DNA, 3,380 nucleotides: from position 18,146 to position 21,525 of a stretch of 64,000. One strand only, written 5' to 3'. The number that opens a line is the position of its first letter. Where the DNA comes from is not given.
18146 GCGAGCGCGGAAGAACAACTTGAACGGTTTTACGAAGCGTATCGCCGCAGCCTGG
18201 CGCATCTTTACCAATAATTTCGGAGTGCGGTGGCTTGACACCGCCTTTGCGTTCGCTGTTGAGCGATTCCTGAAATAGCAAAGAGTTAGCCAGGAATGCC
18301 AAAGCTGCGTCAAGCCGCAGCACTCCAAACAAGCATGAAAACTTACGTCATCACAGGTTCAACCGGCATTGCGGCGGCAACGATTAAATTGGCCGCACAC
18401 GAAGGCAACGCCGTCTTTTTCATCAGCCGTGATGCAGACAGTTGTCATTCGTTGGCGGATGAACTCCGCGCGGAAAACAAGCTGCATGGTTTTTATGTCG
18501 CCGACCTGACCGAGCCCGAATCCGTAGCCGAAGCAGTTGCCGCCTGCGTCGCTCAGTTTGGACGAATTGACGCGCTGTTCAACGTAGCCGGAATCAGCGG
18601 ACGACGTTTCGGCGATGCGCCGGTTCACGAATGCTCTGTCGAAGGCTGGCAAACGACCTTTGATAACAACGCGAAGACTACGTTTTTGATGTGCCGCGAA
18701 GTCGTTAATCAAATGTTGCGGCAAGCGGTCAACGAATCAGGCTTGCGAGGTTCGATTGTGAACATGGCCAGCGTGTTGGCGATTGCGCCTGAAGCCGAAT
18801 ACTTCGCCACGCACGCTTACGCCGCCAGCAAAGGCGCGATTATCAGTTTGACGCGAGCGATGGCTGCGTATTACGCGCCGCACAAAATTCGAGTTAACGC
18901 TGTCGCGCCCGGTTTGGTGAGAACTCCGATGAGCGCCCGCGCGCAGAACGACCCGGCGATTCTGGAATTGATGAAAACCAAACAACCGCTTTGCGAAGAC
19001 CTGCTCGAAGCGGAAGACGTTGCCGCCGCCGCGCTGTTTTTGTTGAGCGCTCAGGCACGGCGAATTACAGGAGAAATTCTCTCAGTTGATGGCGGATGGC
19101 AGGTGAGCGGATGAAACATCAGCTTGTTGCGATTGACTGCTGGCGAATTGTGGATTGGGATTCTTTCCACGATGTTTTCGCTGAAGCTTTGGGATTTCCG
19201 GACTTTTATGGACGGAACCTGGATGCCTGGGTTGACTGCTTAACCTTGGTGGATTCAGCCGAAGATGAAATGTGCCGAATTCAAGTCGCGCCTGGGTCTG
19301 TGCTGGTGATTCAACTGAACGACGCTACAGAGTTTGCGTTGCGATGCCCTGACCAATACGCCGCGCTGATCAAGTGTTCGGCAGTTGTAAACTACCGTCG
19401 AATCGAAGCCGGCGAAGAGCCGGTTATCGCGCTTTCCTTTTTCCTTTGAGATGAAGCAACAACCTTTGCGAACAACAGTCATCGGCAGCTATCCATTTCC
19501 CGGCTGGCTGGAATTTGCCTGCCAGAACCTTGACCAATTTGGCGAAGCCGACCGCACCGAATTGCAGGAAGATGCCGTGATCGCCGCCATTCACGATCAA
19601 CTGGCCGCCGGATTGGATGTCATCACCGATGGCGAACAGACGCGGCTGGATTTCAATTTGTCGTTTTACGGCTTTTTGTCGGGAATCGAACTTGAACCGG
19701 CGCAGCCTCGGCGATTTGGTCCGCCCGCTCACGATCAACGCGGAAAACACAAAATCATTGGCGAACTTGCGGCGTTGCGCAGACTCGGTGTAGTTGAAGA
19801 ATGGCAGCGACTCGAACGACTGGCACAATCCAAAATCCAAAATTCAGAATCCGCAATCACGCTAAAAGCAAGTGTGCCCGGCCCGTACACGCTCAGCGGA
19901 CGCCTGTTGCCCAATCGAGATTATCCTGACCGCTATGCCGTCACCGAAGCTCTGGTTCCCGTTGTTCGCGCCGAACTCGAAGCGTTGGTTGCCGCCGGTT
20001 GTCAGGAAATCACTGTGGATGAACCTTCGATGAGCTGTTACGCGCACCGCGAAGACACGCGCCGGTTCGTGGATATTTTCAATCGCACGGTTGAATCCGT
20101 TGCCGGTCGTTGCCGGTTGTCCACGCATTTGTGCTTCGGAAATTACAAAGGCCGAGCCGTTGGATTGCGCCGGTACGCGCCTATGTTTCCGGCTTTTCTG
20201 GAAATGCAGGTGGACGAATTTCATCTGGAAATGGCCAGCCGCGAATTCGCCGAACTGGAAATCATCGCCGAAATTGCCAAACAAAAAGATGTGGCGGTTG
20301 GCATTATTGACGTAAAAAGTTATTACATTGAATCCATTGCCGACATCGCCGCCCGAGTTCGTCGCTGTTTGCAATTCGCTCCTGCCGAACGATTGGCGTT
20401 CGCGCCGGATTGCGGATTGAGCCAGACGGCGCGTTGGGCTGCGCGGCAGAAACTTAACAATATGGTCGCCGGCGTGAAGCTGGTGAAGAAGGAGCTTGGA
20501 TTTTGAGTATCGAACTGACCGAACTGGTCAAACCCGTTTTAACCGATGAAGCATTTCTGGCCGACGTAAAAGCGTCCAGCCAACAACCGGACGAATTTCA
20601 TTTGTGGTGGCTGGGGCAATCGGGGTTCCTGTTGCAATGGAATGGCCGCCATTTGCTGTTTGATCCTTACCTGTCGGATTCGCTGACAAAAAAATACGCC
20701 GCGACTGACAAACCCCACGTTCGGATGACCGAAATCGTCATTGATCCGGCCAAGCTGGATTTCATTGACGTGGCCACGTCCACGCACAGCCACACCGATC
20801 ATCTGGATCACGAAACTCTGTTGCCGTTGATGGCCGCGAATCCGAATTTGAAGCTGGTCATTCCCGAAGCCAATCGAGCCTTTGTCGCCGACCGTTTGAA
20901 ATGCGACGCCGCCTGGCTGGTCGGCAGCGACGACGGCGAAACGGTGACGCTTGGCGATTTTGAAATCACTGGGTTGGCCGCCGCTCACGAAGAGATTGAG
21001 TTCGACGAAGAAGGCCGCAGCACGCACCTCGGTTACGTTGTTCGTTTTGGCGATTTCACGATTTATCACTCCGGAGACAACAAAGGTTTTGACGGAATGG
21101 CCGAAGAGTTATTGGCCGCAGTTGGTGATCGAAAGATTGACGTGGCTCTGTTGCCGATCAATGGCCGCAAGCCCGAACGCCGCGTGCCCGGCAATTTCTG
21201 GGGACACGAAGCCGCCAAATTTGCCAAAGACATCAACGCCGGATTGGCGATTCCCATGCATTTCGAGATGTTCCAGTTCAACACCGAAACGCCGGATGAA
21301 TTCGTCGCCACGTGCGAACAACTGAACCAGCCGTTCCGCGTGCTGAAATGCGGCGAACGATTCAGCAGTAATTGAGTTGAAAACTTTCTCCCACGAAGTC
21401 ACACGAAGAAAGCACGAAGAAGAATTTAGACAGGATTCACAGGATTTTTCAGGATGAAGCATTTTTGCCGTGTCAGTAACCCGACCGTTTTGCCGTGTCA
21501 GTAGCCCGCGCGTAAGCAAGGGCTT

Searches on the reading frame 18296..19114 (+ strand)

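Call 7: search_protein_families(library=pfam, proteins=[window:18296-19114:+], max_evalue=0.001)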
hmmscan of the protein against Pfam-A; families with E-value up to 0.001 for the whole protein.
window:18296-19114:+ (272 aa): 4 families
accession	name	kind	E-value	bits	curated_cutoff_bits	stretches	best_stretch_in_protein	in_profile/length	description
PF13561.12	adh_short_C2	-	3.3e-57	194.2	27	1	23-268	6-235/236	Enoyl-(Acyl carrier protein) reductase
PF00106.31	adh_short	-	3.1e-44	151.2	26.6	1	16-218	2-192/195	short chain dehydrogenase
PF08659.16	KR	-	8.5e-06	26.2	22.6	1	16-135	2-122/180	KR domain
PF01370.27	Epimerase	-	0.00053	19.9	20.9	0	18-259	2-234/240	NAD dependent epimerase/dehydratase family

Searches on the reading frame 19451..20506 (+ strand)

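Call 7: search_protein_families(library=pfam, proteins=[window:19451-20506:+], max_evalue=0.001)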
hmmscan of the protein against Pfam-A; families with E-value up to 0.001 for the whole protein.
window:19451-20506:+ (351 aa): 2 families
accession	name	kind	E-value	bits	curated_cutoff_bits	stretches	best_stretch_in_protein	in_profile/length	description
PF01717.24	Meth_synt_2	-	9.2e-30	104.5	21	2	136-340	121-320/324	Cobalamin-independent synthase, Catalytic domain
PF08267.18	Meth_synt_1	-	1e-07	32.3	27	1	130-304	142-306/313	Cobalamin-independent synthase, N-terminal domain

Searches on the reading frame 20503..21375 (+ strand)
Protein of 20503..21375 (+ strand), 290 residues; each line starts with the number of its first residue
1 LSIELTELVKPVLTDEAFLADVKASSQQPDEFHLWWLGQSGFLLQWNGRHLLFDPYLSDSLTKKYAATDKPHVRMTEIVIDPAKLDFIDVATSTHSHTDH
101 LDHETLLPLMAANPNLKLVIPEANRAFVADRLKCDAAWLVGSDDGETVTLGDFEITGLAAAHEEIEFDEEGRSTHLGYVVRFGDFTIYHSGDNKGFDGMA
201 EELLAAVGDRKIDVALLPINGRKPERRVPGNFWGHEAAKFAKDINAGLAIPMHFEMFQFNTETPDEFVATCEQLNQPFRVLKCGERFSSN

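Call 7: search_protein_families(library=pfam, proteins=[window:20503-21375:+], max_evalue=0.001)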
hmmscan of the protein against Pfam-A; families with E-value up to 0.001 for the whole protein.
window:20503-21375:+ (290 aa): 2 families
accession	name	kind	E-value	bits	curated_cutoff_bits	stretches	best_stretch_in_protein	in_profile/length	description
PF12706.13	Lactamase_B_2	-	2.5e-19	70.1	27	1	51-254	3-200/200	Beta-lactamase superfamily domain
PF13483.12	Lactamase_B_3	-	4.2e-19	69.5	24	1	34-253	2-160/160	Beta-lactamase superfamily domain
